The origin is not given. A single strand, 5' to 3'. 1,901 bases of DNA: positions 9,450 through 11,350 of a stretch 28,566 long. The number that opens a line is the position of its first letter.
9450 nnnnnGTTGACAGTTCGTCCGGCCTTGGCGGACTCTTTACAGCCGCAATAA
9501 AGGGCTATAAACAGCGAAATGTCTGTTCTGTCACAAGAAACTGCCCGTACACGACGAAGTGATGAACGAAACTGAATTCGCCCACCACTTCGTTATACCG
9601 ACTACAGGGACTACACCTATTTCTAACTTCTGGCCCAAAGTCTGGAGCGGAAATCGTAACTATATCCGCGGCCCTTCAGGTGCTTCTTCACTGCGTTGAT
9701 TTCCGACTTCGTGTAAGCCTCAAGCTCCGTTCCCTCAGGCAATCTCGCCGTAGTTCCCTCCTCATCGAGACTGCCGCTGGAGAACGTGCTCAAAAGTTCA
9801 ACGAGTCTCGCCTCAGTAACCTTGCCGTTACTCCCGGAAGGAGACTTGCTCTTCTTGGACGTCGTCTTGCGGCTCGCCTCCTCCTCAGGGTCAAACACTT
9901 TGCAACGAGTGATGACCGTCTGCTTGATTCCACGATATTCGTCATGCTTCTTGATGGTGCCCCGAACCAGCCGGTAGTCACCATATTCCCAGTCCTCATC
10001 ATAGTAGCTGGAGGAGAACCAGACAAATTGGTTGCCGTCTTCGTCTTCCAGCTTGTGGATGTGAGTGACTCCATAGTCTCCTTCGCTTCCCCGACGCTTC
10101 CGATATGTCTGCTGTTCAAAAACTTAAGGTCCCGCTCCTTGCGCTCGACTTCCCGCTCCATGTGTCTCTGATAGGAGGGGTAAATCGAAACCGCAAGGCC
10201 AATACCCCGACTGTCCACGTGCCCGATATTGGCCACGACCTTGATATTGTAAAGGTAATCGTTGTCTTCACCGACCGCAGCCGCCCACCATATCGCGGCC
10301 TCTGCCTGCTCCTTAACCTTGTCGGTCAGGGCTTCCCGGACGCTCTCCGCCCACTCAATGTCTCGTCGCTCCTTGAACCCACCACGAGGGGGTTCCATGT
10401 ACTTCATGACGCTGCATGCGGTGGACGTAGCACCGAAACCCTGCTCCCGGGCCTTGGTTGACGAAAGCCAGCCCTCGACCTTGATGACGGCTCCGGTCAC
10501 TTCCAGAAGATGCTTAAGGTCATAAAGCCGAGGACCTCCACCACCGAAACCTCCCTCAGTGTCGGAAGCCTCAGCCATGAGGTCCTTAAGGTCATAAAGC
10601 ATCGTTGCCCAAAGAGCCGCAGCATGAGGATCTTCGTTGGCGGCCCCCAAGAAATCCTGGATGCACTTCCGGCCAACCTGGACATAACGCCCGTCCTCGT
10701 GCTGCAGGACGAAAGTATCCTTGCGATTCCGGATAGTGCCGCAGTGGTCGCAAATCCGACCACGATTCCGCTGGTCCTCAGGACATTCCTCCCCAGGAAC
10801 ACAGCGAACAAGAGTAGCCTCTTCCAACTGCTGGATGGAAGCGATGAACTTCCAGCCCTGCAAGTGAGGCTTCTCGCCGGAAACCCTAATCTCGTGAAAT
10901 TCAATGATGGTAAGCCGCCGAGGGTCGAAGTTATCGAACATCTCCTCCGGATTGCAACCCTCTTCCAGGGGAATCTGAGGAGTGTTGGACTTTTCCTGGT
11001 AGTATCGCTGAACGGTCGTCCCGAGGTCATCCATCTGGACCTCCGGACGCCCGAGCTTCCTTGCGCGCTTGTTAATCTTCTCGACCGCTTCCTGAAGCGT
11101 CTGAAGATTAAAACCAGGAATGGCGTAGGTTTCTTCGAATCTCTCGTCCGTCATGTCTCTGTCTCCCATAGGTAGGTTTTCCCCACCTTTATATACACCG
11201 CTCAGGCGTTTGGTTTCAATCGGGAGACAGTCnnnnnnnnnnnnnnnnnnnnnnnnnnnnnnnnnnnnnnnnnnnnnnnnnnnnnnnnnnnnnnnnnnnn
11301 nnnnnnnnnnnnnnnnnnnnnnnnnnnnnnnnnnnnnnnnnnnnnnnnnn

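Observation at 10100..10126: Probable -1 frameshift / homopolymer indel at a T5 run joining two ORFs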

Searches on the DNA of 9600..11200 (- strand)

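Call 9: search_dna_similar(query=window:9600-11200:-, collection=phages, mode=distant)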
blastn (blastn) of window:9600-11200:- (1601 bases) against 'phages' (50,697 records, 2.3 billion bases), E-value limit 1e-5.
No match.
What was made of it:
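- Tried and rejected: blastn against 50,697 phage records gave no match (call 9).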
